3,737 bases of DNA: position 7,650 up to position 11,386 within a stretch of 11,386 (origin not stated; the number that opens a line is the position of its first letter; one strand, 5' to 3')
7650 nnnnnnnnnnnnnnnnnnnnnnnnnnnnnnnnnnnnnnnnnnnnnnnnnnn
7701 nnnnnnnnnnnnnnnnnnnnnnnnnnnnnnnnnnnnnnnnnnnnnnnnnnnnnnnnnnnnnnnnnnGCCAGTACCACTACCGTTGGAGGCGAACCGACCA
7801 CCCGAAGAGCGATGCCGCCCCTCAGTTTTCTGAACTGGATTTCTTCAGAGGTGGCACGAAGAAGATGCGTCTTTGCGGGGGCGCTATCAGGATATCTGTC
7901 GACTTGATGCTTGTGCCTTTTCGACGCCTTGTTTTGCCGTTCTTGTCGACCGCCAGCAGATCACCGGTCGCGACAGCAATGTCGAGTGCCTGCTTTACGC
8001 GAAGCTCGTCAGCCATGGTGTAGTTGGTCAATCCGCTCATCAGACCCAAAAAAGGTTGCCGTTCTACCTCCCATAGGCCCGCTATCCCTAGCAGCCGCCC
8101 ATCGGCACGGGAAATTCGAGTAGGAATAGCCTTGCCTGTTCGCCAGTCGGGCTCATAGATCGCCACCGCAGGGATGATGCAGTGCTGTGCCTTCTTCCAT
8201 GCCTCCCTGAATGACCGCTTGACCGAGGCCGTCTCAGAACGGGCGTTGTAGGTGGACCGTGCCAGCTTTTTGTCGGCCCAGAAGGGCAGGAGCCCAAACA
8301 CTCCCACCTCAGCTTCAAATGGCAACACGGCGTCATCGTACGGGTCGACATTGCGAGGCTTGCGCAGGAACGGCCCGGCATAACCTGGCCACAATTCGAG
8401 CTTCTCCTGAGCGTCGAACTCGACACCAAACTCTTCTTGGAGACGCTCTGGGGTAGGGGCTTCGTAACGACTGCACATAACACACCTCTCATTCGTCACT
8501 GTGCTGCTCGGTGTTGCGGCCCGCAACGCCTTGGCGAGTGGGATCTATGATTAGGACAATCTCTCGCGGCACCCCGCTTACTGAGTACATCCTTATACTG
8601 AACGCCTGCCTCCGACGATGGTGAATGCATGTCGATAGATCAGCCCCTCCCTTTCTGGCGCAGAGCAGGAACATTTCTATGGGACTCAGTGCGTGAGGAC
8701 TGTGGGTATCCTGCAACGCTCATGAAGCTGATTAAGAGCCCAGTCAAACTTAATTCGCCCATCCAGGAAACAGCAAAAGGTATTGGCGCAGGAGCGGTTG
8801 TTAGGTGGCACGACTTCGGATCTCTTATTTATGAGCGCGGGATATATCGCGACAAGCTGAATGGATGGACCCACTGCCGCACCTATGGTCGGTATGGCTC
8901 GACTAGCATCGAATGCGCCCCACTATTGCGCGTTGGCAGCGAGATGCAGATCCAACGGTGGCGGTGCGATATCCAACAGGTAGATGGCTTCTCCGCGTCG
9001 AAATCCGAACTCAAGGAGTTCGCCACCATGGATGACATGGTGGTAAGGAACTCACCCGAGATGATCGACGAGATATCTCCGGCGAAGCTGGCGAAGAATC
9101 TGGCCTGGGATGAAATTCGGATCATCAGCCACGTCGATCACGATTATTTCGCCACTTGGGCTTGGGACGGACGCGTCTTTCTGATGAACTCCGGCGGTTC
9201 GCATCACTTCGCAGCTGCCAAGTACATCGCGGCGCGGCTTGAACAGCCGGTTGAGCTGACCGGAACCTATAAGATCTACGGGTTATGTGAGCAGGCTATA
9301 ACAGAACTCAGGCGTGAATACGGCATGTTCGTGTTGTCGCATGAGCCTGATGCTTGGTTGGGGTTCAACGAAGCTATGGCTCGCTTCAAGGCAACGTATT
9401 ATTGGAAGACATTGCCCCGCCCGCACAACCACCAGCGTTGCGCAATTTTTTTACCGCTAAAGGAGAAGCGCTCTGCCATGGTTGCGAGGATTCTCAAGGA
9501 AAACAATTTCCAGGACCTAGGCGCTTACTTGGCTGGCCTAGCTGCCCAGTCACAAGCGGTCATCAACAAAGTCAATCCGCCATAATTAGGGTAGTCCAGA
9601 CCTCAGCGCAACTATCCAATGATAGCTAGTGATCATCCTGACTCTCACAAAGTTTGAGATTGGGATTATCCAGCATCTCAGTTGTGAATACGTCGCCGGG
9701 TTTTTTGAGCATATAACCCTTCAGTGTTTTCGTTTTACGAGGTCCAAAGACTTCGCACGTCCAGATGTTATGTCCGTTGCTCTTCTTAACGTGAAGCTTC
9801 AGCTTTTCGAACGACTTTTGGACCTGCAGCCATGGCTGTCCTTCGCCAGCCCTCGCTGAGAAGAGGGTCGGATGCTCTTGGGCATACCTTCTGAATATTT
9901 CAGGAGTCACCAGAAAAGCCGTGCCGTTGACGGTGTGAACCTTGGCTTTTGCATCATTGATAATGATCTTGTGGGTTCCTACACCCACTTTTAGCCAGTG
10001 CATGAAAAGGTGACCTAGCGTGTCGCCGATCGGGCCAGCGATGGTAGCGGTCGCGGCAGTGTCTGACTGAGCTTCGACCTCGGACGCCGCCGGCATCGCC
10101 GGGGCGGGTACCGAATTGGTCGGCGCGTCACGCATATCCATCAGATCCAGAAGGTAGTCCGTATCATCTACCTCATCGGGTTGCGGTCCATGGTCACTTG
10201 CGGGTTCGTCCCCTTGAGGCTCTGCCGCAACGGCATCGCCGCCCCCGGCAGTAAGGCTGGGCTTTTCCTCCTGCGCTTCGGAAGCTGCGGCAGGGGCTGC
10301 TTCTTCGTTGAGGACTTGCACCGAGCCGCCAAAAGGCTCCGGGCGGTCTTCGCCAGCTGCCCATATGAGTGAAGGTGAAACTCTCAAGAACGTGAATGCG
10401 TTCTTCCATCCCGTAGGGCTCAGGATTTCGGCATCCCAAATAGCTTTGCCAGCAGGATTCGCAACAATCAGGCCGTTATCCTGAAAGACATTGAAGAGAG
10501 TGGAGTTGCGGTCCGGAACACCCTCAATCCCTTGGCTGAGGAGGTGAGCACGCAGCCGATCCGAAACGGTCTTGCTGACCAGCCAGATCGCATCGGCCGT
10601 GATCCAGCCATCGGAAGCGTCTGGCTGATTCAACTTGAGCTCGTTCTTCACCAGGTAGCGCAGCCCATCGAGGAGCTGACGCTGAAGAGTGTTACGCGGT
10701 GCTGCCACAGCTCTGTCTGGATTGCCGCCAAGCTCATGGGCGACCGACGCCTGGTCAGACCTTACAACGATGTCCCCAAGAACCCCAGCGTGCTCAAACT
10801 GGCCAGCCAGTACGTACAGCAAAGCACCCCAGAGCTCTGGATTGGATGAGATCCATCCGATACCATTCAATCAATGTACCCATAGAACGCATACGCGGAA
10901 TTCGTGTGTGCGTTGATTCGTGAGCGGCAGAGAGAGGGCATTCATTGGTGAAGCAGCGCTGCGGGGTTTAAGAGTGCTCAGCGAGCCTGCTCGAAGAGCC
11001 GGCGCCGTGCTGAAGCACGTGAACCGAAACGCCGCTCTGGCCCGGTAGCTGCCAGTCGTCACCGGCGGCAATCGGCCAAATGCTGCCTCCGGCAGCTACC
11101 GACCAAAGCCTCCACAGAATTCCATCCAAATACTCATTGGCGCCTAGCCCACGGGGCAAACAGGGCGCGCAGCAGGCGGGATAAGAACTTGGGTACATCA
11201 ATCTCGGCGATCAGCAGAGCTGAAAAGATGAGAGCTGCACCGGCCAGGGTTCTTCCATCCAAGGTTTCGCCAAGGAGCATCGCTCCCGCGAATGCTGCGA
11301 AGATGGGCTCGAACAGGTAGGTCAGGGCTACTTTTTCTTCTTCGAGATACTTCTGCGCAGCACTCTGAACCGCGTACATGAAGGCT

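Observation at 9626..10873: Probable 5'-truncated relaxase-like gene with an acidic Ala/Pro-rich linker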

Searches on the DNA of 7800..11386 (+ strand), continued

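Call 24: get_annotated_region(hit=H8, flank=2500)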
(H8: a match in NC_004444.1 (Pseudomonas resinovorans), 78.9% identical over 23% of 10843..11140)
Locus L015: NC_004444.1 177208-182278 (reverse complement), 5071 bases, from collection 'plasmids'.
description: Pseudomonas resinovorans plasmid pCAR1, complete sequence
organism: Pseudomonas resinovorans (NCBI taxid 53412)
taxonomy: Bacteria; Pseudomonadota; Gammaproteobacteria; Pseudomonadales; Pseudomonadaceae; Pseudomonas; Pseudomonas resinovorans
host: -; source: -; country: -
typing (MOB-suite, as given by PLSDB): conjugative; replicon IncP; relaxase MOBH; mating-pair formation MPF_F
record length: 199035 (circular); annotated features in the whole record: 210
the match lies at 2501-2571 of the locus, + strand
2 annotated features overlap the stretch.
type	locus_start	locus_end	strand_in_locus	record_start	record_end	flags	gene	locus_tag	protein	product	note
CDS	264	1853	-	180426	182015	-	-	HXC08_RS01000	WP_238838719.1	methyl-accepting chemotaxis protein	GO:0006935 - chemotaxis [Evidence IEA]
CDS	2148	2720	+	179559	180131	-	-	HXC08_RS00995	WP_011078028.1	recombinase family protein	GO:0006310 - DNA recombination [Evidence IEA]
